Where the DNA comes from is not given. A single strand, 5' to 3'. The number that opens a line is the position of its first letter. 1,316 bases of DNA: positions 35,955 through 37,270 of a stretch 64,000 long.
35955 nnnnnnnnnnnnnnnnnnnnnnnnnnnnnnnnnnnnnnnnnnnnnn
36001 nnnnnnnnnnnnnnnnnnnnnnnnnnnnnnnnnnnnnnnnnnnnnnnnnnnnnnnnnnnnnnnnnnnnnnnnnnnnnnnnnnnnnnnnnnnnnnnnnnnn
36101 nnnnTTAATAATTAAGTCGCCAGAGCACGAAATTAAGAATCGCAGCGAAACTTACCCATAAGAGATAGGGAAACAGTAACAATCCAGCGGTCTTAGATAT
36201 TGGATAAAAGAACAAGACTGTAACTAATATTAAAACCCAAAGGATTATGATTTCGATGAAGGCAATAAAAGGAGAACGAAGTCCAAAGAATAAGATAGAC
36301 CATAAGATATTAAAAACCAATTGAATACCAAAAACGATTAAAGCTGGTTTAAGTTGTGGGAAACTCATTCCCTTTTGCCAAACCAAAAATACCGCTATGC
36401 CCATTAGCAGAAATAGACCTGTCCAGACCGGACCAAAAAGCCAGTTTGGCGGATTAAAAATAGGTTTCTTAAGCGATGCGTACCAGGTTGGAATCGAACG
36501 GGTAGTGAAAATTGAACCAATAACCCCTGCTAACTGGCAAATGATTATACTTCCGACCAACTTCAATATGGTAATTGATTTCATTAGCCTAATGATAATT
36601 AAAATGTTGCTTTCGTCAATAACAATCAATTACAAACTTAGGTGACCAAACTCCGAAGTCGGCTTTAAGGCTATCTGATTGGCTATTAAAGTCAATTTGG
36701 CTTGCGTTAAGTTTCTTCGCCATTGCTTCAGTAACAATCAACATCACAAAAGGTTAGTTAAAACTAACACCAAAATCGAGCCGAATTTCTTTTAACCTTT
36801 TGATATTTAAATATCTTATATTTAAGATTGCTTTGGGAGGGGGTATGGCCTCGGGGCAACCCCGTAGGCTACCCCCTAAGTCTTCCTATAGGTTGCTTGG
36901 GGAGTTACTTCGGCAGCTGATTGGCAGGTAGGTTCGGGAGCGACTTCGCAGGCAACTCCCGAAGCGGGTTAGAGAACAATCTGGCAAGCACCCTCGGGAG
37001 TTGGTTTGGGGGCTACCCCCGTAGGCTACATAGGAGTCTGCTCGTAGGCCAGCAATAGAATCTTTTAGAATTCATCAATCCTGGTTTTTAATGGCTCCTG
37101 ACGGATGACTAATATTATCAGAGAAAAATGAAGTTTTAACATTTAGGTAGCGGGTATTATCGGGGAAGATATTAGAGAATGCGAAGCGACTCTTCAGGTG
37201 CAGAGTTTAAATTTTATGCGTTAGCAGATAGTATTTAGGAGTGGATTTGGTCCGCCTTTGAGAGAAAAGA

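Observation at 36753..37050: Dispersed family of co-oriented intergenic elements built from a degenerate 12-nt periodic array rich in GGGAG and cgtaggct words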

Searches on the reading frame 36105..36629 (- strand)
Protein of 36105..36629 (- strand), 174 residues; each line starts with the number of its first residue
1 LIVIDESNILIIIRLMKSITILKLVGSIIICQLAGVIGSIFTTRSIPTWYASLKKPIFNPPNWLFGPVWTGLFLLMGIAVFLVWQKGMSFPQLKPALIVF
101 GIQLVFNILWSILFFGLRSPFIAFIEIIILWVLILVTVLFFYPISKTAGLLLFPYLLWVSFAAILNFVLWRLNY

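Call 52: search_protein_families(library=pfam, max_evalue=0.1, proteins=[window:36105-36629:-])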
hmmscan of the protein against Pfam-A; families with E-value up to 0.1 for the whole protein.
window:36105-36629:- (174 aa): 3 families
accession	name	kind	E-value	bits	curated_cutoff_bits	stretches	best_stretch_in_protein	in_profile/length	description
PF03073.20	TspO_MBR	-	4.3e-51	172.9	24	1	28-171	2-145/145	TspO/MBR family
PF13570.13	Beta-prop_ACSF4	-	0.074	12.9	133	1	20-63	140-183/329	Beta-alanine-activating enzyme, beta-propeller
PF07214.17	DUF1418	-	0.087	13.1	22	1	21-90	4-71/94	Protein of unknown function (DUF1418)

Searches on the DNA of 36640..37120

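Call 55: search_rna_families(source=window, start=36640, end=37120, threshold=evalue, max_evalue=10)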
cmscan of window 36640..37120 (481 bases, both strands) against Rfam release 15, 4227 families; matches with E-value up to 10: 5.
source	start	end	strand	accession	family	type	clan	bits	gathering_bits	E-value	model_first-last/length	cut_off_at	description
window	36892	36956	+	RF03292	mir-1301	Gene; miRNA;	-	22.3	63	0.16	1-80/80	no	mir-1301 microRNA precursor family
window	37001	37020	-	RF01785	blv_FSE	Cis-reg; frameshift_element;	-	16.6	34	1.6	1-27/27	no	ribosomal frameshift site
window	36870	36918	+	RF02803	PyrR205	Gene; snRNA; snoRNA; HACA-box;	-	14.1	35.6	2.4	1-61/61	no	Pyrobaculum sRNA 205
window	37084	37112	+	RF01642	ceN54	Gene; snRNA; snoRNA; CD-box;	-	12.9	60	7.4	1-68/68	no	Caenorhabditis snoRNA ceN54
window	36897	36974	+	RF02467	Ms_IGR-2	Gene; sRNA;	-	11.7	45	7.9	1-82/82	no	Mycobacterium sRNA Ms_IGR-2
